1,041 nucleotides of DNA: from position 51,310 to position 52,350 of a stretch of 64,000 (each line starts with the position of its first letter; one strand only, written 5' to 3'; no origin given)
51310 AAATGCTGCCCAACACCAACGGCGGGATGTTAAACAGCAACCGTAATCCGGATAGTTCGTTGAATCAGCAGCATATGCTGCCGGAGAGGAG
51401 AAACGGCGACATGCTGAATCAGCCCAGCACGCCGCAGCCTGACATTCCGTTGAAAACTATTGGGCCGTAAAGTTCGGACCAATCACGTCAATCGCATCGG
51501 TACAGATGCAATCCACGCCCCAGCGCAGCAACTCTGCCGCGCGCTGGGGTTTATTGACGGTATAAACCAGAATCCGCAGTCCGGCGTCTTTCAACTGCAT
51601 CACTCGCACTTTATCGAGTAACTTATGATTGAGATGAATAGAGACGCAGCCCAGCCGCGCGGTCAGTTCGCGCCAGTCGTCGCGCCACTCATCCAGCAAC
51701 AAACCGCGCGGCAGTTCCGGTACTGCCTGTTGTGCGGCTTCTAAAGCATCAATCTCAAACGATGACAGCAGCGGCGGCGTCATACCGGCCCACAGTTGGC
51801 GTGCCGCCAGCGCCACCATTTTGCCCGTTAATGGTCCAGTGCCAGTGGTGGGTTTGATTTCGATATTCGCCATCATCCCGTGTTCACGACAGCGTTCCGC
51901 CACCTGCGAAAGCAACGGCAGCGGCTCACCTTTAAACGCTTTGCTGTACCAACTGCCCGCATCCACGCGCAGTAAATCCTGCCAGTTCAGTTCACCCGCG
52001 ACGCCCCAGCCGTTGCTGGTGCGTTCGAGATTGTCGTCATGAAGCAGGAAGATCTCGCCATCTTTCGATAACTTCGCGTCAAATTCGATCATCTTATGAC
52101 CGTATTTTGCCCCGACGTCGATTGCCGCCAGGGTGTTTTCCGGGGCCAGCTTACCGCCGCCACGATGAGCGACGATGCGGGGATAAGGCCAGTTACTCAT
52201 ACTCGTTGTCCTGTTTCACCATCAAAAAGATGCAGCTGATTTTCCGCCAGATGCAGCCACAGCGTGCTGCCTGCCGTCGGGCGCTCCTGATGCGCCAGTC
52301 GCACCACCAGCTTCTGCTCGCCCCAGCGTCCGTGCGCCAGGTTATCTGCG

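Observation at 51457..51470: Convergent 3' overlap of yhhA and ugpQ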

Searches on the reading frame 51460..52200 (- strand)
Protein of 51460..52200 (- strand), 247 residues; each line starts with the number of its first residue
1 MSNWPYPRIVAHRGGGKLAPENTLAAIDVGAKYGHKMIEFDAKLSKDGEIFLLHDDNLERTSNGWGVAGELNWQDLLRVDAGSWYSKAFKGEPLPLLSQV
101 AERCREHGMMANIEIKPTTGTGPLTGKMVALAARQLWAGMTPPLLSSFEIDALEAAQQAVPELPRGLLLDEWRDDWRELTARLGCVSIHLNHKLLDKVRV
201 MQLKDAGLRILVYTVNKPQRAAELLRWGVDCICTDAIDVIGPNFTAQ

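Call 17: find_related_loci(query=window:51460-52200:-, collection=genome_contigs, flank=2500)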
Query window:51460-52200:- (247 aa) in genome_contigs; peptide patterns used: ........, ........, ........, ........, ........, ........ (x = any residue, [..] = any of these).
308 stretches matched a pattern; 293 encode a relative of the query (tblastn E <= 1e-3); the best 80 are kept; 80 distinct loci.
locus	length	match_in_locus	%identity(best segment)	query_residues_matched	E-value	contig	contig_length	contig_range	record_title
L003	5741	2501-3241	97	1-247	7e-163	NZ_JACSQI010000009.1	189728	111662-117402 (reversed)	Escherichia whittamii strain Sa2BVA5 NODE_9_length_189728_cov_8.963839, whole genome shotgun sequence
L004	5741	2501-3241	97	1-247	2e-162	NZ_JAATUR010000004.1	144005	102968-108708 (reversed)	Escherichia coli strain SCPM-O-B-8794 4length=144005, whole genome shotgun sequence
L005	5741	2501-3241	97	1-247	3e-162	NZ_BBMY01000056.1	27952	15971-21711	Escherichia albertii NBRC 107761 = DSM 17582 strain NBRC 107761, whole genome shotgun sequence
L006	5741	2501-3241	96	1-247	9e-162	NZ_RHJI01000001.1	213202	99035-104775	Escherichia sp. E1V33 1V33_1_consensus, whole genome shotgun sequence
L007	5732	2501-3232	91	1-244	1e-152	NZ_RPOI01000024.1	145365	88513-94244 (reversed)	Citrobacter youngae strain CCUG 30791 citrobacter_youngae_CCUG30791T_0000024, whole genome shotgun sequence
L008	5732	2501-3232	91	1-244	1e-151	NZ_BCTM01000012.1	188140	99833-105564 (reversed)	Kluyvera cryocrescens NBRC 102467, whole genome shotgun sequence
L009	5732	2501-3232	90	1-244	4e-151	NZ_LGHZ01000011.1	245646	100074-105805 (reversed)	Kluyvera genomosp. 1 strain L2 contig11, whole genome shotgun sequence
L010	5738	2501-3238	90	1-246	7e-151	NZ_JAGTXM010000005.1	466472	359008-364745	Citrobacter amalonaticus strain ku-bf3 scaffold_4, whole genome shotgun sequence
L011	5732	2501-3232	89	1-244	2e-150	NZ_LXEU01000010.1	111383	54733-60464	Kluyvera georgiana ATCC 51603 Sequence00010, whole genome shotgun sequence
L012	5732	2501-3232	91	1-244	2e-150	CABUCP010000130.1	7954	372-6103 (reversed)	MAG TPA_asm: uncultured Klebsiella sp. isolate MGYG-HGUT-03882 genome assembly, contig: GUT_GENOME247084_130, whole geno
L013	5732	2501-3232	90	1-244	1e-149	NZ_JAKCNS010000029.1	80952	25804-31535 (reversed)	Kluyvera intermedia strain INSAq229 Aq229_contig_29, whole genome shotgun sequence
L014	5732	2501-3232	90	1-244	8e-150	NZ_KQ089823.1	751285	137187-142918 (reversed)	Citrobacter sp. MGH106 aetzL-supercont1.2, whole genome shotgun sequence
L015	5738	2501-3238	88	1-246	2e-149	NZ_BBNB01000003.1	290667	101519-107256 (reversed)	Citrobacter sedlakii NBRC 105722, whole genome shotgun sequence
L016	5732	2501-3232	88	1-244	1e-149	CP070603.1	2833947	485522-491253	Kluyvera ascorbata strain Colony413 chromosome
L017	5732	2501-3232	89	1-244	1e-148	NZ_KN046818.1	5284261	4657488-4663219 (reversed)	Klebsiella pneumoniae strain ATCC 13883 scaffold1, whole genome shotgun sequence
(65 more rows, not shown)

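Call 49: search_solved_structures(query=window:51460-52200:-, max_evalue=1e-20, show_alignments=1)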
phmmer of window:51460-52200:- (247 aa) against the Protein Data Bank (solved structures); distinct sequences matched with E-value up to 1e-20: 5.
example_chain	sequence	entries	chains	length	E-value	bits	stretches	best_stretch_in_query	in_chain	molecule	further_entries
2otd_A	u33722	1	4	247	1.1e-168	562.4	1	1-247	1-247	Glycerophosphodiester phosphodiesterase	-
3qvq_A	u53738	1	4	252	2.1e-40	142.1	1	6-236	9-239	Phosphodiesterase Olei02445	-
2pz0_A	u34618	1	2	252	1e-26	97.3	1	9-237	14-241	Glycerophosphoryl diester phosphodiesterase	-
5t91_A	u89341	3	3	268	1.4e-23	87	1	9-238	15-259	Glycerophosphoryl diester phosphodiesterase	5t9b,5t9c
1zcc_A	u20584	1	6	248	1e-21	80.9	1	8-215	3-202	glycerophosphodiester phosphodiesterase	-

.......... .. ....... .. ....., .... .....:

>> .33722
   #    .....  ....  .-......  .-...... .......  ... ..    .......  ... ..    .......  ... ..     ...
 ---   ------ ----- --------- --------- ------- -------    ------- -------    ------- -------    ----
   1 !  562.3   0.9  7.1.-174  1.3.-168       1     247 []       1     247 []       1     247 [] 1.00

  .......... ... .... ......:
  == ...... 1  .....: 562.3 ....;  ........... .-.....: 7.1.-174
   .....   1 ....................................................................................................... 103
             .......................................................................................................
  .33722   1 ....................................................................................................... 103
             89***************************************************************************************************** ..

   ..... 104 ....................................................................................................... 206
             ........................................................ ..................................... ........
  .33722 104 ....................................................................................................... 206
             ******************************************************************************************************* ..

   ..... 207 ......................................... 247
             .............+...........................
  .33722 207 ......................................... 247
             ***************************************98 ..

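Call 50: search_protein_families(proteins=[window:51460-52200:-], library=ncbifam)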
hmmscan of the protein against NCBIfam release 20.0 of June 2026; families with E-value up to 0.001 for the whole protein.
window:51460-52200:- (247 aa): 4 families
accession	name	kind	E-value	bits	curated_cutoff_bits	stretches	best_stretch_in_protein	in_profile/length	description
NF006989.0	PRK09454.1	equivalog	8.6e-138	457.7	264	1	1-246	4-250/251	glycerophosphodiester phosphodiesterase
NF053857.1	LysphglycPlipDStph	equivalog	2.3e-14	53.4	450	1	6-86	45-125/305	lysophosphatidylglycerol phospholipase D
NF008354.0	PRK11143.1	equivalog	4.1e-05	22.7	254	1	9-63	33-87/359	glycerophosphodiester phosphodiesterase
NF041304.3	AvrBs2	equivalog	0.00025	19.1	1000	1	19-62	284-327/716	type III secretion system effector avirulence protein AvrBs2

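Call 60: find_homologous_proteins(query=window:51460-52200:-, max_evalue=1e-40)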
Query window:51460-52200:- (247 aa): 7940 proteins with E <= 1e-40 among 8000 candidates; the best 120 are listed.
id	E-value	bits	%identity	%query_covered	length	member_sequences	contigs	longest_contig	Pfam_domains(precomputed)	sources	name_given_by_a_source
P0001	9.9e-162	555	97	100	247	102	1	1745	PF03009.24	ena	-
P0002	4.0e-161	553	98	100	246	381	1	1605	PF03009.24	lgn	-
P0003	1.5e-148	511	91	99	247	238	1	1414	PF03009.24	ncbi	-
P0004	1.5e-147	508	90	99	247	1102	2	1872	PF03009.24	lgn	-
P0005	1.9e-146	504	89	99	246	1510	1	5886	PF03009.24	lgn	-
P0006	2.3e-146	504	94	100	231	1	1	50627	PF03009.24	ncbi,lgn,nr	ncbi:glycerophosphodiester phosphodiesterase [Shigella boydii]|nr:glycerophosphodiester phosphodiest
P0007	4.3e-146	503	89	99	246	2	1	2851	PF03009.24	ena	-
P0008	8.0e-146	502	87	99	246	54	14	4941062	PF03009.24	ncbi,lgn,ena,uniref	ncbi:glycerophosphodiester phosphodiesterase [Pseudocitrobacter faecalis]|uniref:glycerophosphodiest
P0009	1.7e-145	501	87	100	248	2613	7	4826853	PF03009.24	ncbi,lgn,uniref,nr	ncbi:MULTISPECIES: glycerophosphodiester phosphodiesterase [unclassified Enterobacter]|uniref:glycer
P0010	1.9e-145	501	88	100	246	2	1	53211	PF03009.24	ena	-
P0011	2.3e-145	501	89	99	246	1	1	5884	PF03009.24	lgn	-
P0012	2.7e-145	501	88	99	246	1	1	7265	PF03009.24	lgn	-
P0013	3.0e-145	501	89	99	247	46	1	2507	PF03009.24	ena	-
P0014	6.2e-145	499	88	99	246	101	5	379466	PF03009.24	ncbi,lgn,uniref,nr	ncbi:TPA: glycerophosphodiester phosphodiesterase [Klebsiella quasipneumoniae subsp. quasipneumoniae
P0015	7.4e-145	499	87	99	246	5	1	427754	PF03009.24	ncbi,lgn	ncbi:TPA: glycerophosphodiester phosphodiesterase [Raoultella planticola]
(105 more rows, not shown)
